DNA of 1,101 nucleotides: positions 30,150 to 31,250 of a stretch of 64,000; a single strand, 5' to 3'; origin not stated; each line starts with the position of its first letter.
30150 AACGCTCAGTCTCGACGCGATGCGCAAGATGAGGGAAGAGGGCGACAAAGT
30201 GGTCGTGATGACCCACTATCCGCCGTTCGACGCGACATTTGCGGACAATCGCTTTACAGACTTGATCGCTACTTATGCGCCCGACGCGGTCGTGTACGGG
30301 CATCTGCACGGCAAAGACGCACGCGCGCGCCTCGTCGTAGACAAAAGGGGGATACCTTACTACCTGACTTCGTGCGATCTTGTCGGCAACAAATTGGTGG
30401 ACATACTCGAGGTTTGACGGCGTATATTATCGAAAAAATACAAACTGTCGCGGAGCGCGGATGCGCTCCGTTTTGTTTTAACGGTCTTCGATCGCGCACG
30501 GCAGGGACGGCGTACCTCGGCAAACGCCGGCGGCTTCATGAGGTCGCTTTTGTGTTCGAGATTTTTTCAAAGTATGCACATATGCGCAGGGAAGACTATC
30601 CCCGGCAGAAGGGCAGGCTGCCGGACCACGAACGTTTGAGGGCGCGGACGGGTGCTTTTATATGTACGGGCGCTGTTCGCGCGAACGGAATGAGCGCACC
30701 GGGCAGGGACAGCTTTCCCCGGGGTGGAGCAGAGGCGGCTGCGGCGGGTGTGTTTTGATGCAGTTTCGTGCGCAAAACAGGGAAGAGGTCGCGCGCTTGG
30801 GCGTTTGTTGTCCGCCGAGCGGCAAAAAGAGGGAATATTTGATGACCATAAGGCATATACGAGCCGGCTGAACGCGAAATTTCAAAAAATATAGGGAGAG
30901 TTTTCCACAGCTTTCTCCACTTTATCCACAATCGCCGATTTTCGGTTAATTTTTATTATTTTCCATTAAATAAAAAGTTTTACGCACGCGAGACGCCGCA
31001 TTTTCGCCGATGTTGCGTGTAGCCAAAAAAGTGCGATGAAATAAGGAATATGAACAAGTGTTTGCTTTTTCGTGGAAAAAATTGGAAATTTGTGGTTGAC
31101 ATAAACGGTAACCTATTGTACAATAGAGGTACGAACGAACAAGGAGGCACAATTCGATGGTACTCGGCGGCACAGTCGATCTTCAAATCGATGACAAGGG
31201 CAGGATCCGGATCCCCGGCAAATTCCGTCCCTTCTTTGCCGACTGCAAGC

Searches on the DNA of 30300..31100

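Call 63: search_with_rna_model(model_id=R1, source=window, start=30300, end=31100, filters=off, max_evalue=10)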
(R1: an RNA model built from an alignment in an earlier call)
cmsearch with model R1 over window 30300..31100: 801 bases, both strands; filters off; matches with E-value up to 10: 17.
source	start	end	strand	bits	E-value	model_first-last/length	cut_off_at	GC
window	30673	30708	+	8.5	0.01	80-117/144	no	0.69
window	30955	30978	-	1.6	0.6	1-144/144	no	0.12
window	30341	30358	+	1.4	0.71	1-144/144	no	0.44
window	30709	30725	-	0.5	1.2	1-144/144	no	0.65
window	30907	30932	-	-0.1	1.7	1-144/144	no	0.38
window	30823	30841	-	-0.2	1.8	48-66/144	no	0.32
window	30819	30840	+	-0.3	1.9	1-144/144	no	0.41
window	31054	31083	+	-0.8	2.5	1-144/144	no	0.3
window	30602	30624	-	-0.9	2.7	6-28/144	no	0.78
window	30405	30429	+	-1.2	3.2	1-144/144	no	0.44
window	30449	30465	-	-1.4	3.6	9-25/144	no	0.82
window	30448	30530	+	-1.6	4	1-144/144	no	0.65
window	30729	30742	-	-1.8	4.5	10-24/144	no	0.79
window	30492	30502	-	-2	5.1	92-102/144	no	0.82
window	30758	30781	+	-2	5.2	1-144/144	no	0.5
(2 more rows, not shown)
